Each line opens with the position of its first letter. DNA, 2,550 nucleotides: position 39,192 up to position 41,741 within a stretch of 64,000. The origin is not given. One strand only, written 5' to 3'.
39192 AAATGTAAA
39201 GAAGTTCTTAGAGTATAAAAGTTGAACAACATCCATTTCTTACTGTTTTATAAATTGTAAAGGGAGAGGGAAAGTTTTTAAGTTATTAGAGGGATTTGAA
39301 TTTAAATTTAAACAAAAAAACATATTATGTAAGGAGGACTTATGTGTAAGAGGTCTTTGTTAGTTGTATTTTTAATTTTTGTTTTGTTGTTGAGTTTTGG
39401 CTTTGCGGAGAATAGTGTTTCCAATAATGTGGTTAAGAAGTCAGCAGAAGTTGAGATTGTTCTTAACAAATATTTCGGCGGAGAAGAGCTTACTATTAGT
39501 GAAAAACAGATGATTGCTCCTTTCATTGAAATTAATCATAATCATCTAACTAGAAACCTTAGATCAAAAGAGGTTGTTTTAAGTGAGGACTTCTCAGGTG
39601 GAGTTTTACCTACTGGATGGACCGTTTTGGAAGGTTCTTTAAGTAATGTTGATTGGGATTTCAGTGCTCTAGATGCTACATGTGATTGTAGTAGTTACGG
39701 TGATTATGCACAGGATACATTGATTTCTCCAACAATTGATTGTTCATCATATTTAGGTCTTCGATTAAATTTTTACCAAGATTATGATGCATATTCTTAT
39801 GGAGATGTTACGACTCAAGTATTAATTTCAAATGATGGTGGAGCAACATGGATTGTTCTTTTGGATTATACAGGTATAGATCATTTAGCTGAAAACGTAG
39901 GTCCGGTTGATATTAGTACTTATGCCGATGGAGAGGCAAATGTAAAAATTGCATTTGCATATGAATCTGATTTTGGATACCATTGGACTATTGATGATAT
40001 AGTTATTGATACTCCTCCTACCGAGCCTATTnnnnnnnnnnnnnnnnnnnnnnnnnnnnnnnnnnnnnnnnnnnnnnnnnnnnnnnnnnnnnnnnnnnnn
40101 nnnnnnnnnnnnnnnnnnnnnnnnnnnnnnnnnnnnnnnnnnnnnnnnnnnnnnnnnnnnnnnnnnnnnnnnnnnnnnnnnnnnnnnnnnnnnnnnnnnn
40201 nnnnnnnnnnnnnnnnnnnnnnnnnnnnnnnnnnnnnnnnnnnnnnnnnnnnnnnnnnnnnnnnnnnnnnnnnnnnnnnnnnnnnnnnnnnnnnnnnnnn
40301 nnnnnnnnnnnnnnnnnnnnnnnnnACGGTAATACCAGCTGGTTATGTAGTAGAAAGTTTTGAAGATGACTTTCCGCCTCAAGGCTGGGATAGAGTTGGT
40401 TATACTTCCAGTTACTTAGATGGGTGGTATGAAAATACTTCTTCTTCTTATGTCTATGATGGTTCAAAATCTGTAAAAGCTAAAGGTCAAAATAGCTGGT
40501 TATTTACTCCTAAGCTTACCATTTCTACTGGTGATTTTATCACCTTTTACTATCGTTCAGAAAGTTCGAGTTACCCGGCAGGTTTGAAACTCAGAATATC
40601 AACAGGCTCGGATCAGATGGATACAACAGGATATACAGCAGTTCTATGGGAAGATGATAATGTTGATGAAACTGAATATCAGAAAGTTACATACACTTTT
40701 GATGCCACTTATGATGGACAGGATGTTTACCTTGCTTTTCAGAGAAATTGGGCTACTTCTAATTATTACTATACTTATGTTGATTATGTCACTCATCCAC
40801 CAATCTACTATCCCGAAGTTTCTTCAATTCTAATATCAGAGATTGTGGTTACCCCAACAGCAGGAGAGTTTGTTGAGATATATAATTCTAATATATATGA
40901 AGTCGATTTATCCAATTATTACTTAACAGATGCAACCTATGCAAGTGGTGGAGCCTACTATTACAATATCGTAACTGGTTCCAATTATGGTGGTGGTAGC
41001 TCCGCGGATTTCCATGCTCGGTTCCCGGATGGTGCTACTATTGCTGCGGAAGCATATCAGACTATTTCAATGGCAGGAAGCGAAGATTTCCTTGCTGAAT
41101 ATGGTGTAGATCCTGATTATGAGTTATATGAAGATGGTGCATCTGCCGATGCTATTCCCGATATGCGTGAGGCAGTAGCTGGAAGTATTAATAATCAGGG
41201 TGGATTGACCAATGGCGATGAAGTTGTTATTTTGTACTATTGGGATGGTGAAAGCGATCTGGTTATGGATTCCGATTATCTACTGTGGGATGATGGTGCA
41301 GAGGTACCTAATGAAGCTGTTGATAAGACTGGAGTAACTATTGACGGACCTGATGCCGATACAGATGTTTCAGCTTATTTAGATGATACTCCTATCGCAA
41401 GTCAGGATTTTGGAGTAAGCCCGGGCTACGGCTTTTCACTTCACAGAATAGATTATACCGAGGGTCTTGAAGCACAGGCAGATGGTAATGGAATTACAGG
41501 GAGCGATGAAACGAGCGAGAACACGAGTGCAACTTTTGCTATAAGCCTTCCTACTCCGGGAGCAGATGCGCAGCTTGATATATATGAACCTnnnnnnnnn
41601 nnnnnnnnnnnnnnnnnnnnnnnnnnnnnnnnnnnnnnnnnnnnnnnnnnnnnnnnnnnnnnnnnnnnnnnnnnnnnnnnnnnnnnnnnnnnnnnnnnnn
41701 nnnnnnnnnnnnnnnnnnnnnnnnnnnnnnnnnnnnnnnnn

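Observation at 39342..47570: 2742-aa mosaic surface protein combining a lamin-tail domain, three PPC domains, four MAM-like domains, FN3, dockerin and a T9SS sorting domain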

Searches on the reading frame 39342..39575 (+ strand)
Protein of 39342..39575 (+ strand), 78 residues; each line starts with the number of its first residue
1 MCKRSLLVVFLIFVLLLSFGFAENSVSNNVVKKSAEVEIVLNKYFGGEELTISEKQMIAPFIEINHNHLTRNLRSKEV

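Call 11: search_protein_families(library=pfam, proteins=[window:39342-39575:+], max_evalue=10)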
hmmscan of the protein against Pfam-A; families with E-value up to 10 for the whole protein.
seq(78 aa): 1 family
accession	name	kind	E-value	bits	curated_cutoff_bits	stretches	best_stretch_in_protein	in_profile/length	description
PF07172.16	GRP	-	0.084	14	30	1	6-47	8-48/90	Glycine rich protein family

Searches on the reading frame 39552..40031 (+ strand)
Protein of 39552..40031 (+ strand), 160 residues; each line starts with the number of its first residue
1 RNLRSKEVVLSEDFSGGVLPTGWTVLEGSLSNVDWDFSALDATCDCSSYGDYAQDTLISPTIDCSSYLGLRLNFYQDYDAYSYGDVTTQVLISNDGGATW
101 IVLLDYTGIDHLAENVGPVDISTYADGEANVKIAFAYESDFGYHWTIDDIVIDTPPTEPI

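Call 79: search_protein_families(library=ncbifam, proteins=[window:39552-40031:+], max_evalue=0.001)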
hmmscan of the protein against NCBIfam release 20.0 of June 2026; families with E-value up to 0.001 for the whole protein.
window:39552-40031:+ (160 aa): 1 family
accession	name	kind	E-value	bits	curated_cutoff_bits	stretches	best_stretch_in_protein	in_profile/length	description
NF038128.1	choice_anch_J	domain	4.5e-09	36.7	30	1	9-152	1-162/162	choice-of-anchor J domain-containing protein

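Call 98: search_solved_structures(query=A7, max_evalue=1)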
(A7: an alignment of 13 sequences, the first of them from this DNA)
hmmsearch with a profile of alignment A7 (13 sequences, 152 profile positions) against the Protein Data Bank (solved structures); distinct sequences matched with E-value up to 1: 6.
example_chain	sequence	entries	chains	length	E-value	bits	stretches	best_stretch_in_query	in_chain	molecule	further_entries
3m1h_A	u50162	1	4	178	2.5e-06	30.9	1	1-93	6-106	Lysine specific cysteine protease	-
4itc_A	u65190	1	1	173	4.5e-06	30.1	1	1-95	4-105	Lys-gingipain W83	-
4yu5_A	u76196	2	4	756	0.0026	21.2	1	51-151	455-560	Immune inhibitor A, metalloprotease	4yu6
8jiy_A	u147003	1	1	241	0.0037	20.6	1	51-140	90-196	DUF4955 domain-containing protein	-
8fwe_AQ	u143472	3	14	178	0.17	15.3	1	35-102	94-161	Tail-terminator protein, gp18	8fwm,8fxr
9rks_F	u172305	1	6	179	0.53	13.6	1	33-89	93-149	Structural protein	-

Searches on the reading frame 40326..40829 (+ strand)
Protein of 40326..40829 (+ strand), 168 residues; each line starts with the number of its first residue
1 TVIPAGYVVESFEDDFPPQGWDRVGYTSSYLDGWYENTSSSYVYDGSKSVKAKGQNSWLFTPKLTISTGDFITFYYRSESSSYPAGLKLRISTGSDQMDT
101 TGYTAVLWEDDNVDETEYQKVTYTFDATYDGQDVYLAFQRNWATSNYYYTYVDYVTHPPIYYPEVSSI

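Call 79: search_protein_families(library=ncbifam, proteins=[window:40326-40829:+], max_evalue=0.001)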
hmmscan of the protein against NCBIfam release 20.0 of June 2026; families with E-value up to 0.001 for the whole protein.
window:40326-40829:+ (168 aa): 1 family
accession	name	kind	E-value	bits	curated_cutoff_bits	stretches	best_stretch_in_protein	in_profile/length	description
NF038128.1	choice_anch_J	domain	1.3e-12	48.2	30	1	10-155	4-160/162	choice-of-anchor J domain-containing protein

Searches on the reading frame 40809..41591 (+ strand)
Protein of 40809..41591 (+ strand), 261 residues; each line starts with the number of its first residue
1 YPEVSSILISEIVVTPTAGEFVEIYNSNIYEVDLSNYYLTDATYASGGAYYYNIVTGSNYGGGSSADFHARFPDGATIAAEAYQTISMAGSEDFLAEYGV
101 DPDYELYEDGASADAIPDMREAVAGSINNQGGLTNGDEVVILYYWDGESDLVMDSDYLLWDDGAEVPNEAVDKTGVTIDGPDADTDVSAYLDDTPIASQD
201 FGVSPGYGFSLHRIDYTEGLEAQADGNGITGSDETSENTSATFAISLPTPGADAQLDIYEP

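Call 102: search_solved_structures(query=A9, max_evalue=1)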
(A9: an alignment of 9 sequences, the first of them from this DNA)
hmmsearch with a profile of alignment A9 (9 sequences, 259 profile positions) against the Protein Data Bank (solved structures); distinct sequences matched with E-value up to 1: 0.
